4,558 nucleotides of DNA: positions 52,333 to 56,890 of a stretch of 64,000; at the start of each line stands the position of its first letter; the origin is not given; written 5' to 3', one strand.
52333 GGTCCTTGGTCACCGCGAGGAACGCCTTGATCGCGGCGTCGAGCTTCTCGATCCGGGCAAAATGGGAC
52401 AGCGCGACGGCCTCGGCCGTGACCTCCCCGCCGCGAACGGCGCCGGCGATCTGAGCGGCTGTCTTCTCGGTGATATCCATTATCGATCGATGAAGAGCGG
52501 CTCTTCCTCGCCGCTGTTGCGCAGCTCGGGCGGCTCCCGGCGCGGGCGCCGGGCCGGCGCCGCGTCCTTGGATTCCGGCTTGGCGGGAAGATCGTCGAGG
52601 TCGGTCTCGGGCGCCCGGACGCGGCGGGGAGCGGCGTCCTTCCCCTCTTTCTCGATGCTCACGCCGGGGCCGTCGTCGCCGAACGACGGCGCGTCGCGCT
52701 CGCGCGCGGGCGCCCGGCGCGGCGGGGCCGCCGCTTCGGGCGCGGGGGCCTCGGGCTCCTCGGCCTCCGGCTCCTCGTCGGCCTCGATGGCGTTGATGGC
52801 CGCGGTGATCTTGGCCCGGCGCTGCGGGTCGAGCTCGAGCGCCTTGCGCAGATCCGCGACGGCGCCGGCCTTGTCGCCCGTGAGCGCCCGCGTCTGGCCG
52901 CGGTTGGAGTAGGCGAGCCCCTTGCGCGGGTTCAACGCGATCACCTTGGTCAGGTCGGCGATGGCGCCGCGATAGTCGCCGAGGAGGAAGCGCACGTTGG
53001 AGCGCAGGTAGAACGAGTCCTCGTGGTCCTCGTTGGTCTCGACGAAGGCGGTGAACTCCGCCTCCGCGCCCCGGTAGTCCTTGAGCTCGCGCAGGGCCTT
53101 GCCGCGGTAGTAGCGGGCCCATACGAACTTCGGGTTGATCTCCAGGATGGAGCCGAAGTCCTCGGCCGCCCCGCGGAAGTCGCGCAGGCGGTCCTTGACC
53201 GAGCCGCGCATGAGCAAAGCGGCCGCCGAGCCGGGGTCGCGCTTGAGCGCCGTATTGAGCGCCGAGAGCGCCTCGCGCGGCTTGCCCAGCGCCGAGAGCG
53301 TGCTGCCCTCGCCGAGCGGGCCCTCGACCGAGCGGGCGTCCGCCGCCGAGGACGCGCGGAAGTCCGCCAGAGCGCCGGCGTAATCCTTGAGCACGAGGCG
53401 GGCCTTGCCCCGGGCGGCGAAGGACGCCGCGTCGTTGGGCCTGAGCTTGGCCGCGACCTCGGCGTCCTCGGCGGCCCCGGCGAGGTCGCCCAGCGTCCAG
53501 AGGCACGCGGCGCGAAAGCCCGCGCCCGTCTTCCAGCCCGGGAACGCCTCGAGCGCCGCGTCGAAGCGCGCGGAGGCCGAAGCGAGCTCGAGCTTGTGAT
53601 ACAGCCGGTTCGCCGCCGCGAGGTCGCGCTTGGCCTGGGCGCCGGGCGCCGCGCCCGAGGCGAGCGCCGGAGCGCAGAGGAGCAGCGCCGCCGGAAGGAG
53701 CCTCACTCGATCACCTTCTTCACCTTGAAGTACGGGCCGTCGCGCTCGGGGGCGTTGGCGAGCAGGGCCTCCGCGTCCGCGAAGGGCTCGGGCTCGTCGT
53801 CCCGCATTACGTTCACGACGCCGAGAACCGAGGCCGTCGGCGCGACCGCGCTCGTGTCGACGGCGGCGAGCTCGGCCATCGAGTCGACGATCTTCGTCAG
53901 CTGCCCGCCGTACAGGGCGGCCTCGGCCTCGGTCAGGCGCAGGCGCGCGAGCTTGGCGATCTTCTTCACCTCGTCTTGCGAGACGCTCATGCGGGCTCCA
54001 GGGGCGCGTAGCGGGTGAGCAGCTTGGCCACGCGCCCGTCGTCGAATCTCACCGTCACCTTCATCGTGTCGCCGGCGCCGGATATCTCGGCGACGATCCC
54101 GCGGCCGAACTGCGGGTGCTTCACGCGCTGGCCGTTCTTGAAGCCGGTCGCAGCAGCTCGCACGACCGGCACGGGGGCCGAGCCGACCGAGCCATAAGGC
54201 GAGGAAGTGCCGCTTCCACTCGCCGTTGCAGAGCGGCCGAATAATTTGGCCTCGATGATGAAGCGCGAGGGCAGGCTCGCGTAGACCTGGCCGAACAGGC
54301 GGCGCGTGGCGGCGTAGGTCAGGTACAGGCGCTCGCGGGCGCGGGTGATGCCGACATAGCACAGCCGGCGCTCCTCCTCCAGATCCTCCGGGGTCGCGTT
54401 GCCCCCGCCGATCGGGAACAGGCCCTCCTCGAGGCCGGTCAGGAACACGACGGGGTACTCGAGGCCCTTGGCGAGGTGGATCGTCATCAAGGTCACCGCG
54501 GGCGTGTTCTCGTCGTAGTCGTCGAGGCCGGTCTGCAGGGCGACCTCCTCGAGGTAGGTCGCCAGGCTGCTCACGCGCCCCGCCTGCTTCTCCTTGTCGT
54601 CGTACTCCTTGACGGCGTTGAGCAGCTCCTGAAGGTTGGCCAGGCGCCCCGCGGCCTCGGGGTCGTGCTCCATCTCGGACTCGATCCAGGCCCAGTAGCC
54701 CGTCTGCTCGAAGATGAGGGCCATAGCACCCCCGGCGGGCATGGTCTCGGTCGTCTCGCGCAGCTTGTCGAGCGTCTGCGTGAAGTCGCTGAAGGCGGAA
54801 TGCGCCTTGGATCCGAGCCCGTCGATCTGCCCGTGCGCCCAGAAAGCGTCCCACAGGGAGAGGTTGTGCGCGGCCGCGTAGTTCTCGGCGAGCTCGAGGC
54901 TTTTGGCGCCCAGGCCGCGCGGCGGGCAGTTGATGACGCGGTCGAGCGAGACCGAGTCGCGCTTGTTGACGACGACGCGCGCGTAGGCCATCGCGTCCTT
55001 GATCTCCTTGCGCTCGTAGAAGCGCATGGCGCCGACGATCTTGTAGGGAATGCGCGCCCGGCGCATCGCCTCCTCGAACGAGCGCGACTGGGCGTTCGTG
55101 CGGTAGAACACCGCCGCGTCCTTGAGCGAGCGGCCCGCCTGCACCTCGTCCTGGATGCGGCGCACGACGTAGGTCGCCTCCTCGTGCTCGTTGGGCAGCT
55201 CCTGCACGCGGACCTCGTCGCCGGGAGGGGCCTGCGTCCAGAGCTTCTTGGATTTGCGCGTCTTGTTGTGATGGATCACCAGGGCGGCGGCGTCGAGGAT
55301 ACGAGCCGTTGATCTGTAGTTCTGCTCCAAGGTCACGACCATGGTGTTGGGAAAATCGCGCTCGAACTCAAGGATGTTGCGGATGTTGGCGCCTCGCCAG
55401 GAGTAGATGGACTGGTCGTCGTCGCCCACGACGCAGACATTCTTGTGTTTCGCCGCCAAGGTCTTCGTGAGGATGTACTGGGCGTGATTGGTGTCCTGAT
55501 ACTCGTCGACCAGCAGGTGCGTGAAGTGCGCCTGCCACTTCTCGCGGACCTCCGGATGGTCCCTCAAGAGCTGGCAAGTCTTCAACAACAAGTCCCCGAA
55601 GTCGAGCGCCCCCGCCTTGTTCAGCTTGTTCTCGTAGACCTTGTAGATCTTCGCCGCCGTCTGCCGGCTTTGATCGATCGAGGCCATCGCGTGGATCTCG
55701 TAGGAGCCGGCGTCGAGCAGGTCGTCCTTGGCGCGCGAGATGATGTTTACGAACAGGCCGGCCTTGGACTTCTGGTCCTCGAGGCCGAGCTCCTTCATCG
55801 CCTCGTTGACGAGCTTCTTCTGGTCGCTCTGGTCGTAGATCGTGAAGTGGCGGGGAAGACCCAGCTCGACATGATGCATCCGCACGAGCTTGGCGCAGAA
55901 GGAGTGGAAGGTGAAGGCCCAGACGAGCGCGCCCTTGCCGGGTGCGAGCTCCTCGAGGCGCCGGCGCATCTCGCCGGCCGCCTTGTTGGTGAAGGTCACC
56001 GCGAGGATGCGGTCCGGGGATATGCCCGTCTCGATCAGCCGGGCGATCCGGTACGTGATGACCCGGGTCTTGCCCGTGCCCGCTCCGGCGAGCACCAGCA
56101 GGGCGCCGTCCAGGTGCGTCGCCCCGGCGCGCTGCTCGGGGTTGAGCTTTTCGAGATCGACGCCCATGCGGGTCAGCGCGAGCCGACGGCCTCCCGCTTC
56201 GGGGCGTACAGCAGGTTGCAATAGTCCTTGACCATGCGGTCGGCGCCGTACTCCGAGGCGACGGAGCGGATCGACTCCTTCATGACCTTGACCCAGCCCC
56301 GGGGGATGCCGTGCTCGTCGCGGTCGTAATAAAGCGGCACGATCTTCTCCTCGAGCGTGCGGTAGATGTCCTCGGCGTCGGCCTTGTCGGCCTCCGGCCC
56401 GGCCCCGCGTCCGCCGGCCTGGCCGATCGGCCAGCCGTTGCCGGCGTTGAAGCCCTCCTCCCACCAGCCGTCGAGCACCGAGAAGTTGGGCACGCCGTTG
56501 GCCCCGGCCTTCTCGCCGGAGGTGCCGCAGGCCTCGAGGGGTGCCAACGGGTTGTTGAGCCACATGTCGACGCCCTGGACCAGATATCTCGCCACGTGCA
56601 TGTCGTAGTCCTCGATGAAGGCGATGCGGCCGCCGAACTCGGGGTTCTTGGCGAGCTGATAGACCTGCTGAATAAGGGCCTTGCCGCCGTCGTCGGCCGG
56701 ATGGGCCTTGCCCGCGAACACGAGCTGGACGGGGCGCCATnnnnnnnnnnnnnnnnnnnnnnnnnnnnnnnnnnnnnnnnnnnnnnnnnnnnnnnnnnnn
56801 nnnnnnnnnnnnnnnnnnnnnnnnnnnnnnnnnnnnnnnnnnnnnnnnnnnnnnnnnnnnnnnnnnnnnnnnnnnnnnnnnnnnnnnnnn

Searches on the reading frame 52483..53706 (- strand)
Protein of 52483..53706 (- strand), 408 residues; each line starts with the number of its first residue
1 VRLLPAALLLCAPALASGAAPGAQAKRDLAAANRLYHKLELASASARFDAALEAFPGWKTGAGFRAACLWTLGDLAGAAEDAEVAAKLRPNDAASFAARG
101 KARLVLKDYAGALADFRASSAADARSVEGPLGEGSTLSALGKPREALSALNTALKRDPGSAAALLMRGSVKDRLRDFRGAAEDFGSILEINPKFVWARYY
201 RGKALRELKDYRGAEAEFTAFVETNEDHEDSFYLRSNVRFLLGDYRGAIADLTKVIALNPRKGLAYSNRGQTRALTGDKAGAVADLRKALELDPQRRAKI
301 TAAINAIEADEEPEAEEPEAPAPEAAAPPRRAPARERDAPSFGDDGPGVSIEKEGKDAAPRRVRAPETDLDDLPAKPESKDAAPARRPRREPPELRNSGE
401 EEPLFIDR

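Call 73: search_protein_families(library=pfam, proteins=[window:52483-53706:-], max_evalue=0.00001)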
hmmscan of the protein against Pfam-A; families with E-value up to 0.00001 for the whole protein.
window:52483-53706:- (408 aa): 10 families
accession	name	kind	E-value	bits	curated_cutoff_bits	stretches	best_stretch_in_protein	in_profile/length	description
PF07719.23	TPR_2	-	1.6e-26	90.6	27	0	264-295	2-33/34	Tetratricopeptide repeat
PF00515.34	TPR_1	-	1e-23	82.5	27.8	0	265-295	3-33/34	Tetratricopeptide repeat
PF13432.12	TPR_16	-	3.7e-18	66.1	32.7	1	242-295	10-63/65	Tetratricopeptide repeat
PF13181.12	TPR_8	-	1.7e-17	62.4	25.7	0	265-295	3-33/34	Tetratricopeptide repeat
PF13414.12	TPR_11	-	2.8e-15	56.1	26.8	0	237-274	2-39/42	TPR repeat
PF13431.12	TPR_17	-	6e-15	54.6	24.4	0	187-215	5-33/34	Tetratricopeptide repeat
PF13371.12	TPR_9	-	2.5e-14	53.5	35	0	244-298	10-64/73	Tetratricopeptide repeat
PF14559.12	TPR_19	-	9.5e-11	42.3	25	0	175-229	5-59/68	Tetratricopeptide repeat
PF13174.12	TPR_6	-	3.7e-09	37.1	26.3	0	197-223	2-28/33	Tetratricopeptide repeat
PF13428.12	TPR_14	-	7.5e-09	35.9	23.5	0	136-168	10-42/44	Tetratricopeptide repeat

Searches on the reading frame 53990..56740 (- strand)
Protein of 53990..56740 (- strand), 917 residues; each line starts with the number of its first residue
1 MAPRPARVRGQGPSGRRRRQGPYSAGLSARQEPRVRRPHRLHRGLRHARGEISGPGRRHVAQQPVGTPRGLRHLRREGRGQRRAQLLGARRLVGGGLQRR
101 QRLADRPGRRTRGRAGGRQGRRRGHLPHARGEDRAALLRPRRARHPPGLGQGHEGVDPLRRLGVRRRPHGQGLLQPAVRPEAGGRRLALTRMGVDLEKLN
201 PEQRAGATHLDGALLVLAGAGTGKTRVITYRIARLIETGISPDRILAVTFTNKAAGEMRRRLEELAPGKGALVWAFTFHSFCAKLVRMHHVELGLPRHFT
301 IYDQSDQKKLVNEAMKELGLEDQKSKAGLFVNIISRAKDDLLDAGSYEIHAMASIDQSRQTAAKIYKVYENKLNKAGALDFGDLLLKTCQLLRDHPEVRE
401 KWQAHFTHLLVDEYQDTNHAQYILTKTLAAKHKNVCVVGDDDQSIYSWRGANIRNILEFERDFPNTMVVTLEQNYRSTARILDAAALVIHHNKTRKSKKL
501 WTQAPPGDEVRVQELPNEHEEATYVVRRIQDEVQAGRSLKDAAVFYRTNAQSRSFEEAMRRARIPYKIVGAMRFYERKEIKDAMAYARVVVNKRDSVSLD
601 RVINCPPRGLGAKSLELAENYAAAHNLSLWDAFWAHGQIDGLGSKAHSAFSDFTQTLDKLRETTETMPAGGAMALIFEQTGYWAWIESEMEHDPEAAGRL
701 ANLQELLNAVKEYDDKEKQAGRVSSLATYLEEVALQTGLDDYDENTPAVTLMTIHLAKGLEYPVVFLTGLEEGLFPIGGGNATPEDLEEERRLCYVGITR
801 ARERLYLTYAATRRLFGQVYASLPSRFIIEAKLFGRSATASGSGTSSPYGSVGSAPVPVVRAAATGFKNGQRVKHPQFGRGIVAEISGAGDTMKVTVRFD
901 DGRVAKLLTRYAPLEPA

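Call 73: search_protein_families(library=pfam, proteins=[window:53990-56740:-], max_evalue=0.00001)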
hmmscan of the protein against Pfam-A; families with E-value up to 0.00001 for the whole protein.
window:53990-56740:- (917 aa): 6 families
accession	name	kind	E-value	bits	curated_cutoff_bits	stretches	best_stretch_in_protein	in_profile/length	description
PF00580.27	UvrD-helicase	-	1.8e-90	303.8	23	1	199-464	1-271/271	UvrD/REP helicase N-terminal domain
PF13361.12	UvrD_C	-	1.7e-76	258.4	25.6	1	469-810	1-348/350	UvrD-like helicase C-terminal domain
PF13245.12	AAA_19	-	2.5e-23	83.2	25.1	1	212-447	12-132/134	AAA domain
PF13538.12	UvrD_C_2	-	7.2e-11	42.2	27.4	1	749-808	2-52/52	UvrD-like helicase C-terminal domain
PF13604.12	AAA_30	-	6.4e-08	33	27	0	396-496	81-175/191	AAA domain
PF21196.3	PcrA_UvrD_tudor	-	1.6e-07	31.5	23.9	1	870-915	2-47/48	PcrA/UvrD tudor domain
